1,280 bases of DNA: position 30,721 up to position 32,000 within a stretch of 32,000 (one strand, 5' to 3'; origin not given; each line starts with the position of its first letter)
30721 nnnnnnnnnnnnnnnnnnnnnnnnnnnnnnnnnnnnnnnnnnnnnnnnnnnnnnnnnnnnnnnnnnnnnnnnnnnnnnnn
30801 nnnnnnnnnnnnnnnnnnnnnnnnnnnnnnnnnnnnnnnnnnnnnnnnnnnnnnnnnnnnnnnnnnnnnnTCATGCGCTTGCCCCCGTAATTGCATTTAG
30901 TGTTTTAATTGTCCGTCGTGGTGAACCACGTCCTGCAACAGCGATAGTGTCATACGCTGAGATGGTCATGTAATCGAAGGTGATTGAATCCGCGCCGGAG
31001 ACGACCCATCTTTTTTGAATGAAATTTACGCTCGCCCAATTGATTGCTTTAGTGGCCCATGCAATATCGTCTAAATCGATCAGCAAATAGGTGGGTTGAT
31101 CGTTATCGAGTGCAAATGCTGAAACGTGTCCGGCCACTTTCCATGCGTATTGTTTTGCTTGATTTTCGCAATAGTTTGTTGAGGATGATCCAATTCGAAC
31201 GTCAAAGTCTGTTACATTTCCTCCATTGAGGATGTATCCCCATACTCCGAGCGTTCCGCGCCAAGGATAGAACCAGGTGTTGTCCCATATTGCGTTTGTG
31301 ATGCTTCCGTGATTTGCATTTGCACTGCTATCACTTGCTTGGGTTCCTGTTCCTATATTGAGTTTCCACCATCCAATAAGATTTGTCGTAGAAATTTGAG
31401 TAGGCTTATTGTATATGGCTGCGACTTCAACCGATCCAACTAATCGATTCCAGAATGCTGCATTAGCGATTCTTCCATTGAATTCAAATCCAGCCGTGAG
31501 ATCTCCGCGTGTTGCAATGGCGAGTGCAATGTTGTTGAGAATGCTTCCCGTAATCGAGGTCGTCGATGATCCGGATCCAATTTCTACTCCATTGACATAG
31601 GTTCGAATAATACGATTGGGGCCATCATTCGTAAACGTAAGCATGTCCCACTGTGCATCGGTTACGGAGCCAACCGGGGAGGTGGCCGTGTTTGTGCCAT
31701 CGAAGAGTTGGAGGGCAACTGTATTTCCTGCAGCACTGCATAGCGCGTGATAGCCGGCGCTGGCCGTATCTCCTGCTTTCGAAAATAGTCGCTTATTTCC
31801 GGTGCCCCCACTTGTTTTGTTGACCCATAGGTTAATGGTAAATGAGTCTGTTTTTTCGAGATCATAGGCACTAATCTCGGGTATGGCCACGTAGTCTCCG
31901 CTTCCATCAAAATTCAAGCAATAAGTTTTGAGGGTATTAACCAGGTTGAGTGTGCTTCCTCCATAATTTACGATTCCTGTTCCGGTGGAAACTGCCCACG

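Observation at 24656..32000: Integrated tailed-virus-like element in an archaeal chromosome, anchored at a tRNA-Gly-like site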

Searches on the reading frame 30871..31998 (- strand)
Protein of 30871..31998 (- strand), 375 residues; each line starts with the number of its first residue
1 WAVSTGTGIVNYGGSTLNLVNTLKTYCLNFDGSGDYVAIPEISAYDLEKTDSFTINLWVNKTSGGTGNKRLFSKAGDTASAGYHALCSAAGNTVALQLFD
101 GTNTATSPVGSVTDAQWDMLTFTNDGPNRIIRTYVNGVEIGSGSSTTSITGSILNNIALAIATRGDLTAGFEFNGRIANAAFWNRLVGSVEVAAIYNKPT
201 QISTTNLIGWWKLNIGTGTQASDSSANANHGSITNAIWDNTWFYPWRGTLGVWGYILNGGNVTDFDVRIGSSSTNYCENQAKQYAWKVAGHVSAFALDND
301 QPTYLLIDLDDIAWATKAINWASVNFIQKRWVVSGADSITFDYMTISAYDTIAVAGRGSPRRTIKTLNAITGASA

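Call 11: search_protein_families(library=pfam, proteins=[window:30871-31998:-], max_evalue=0.01)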
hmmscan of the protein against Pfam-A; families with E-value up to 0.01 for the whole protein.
window:30871-31998:- (375 aa): 1 family
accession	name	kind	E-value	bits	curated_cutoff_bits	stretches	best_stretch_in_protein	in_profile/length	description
PF13385.13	Laminin_G_3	-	2.3e-16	60.7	27.6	1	31-192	1-150/151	Concanavalin A-like lectin/glucanases superfamily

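Call 13: find_related_loci(query=window:30871-31998:-, collection=viral_contigs, flank=10000)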
Query window:30871-31998:- (375 aa) in viral_contigs; peptide patterns used: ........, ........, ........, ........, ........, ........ (x = any residue, [..] = any of these).
2 stretches matched a pattern, but none encodes a relative of the query by tblastn (E <= 1e-3).

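Call 14: find_related_loci(query=window:30871-31998:-, collection=genome_contigs, flank=10000)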
Query window:30871-31998:- (375 aa) in genome_contigs; peptide patterns used: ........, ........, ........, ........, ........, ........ (x = any residue, [..] = any of these).
34 stretches matched a pattern, but none encodes a relative of the query by tblastn (E <= 1e-3).

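Call 37: search_protein_families(library=phrogs, proteins=[window:30871-31998:-], max_evalue=0.01)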
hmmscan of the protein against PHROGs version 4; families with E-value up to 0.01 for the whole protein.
window:30871-31998:- (375 aa): 3 families
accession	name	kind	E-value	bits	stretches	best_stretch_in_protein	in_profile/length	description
phrog_17320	-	unknown function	9.3e-06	24.6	1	30-213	923-1112/1373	-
phrog_21039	-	unknown function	0.00053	20.8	1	172-238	87-153/244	-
phrog_21223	-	unknown function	0.00059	19.3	1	116-236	99-220/710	-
